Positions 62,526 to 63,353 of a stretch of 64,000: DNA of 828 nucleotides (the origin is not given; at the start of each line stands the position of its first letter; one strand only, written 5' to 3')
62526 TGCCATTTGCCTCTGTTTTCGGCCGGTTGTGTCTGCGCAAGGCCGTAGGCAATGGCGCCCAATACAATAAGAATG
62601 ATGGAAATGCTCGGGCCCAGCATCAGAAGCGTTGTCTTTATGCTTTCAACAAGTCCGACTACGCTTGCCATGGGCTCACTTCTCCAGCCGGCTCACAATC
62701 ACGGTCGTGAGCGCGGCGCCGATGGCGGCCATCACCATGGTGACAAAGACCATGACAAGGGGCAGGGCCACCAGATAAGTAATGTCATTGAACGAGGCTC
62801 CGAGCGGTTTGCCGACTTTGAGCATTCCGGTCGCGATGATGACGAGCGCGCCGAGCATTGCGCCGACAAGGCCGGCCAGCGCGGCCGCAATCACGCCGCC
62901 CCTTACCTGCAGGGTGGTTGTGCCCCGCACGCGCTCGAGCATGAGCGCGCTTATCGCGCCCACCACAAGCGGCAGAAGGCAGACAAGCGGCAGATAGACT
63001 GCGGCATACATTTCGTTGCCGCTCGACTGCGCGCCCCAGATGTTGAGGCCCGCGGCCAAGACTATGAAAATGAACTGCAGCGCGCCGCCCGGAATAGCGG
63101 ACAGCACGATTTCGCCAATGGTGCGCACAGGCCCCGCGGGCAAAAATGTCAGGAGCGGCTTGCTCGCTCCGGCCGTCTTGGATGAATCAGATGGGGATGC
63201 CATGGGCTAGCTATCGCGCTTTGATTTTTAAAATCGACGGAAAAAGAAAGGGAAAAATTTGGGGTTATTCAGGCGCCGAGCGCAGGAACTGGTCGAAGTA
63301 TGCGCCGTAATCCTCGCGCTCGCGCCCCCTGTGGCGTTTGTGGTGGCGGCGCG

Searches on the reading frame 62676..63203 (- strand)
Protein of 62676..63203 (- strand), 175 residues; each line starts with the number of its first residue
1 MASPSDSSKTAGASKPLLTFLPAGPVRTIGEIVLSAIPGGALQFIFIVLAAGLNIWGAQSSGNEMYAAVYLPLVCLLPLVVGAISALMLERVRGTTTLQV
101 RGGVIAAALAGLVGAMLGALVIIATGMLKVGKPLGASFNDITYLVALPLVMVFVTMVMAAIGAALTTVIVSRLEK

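Call 3: search_protein_families(library=pfam, proteins=[window:62676-63203:-], max_evalue=0.01)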
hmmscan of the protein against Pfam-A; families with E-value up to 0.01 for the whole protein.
window:62676-63203:- (175 aa): 0 families

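Call 48: search_protein_families(library=phrogs, proteins=[window:62676-63203:-], max_evalue=0.01)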
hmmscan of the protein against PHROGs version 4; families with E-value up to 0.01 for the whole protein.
window:62676-63203:- (175 aa): 0 families

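Call 71: find_encoding_contigs(protein=window:62676-63203:-, flank=10000, max_places=2)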
Protein window:62676-63203:- (175 aa): 16 contigs read that carry it; 2 places shown.
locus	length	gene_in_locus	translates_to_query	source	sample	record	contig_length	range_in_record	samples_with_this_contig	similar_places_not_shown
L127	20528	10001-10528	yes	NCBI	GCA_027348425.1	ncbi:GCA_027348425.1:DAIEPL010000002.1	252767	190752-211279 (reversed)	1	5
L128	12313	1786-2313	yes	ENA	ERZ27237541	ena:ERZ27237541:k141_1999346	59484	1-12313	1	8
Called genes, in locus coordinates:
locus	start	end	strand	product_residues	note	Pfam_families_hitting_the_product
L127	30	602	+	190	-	-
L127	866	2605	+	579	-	PF00270:DEAD, PF00271:Helicase_C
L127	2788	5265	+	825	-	-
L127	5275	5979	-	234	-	-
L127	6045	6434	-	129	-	-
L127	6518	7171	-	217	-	-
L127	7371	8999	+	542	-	PF06418:CTP_synth_N, PF00117:GATase, PF07722:Peptidase_C26 (weak)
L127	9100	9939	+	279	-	-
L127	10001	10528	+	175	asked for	-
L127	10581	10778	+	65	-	-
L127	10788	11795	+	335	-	-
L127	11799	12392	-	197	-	PF01135:PCMT (weak), PF01209:Ubie_methyltran, PF13847:Methyltransf_31, PF08241:Methyltransf_11, PF08242:Methyltransf_12, PF13649:Methyltransf_25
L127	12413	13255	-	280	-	PF01261:AP_endonuc_2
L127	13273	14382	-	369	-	PF05496:RuvB_N (weak), PF05621:TniB (weak), PF13191:AAA_16, PF00004:AAA, PF13401:AAA_22, PF22703:Cdc6_lid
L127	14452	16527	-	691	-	-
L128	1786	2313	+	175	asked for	-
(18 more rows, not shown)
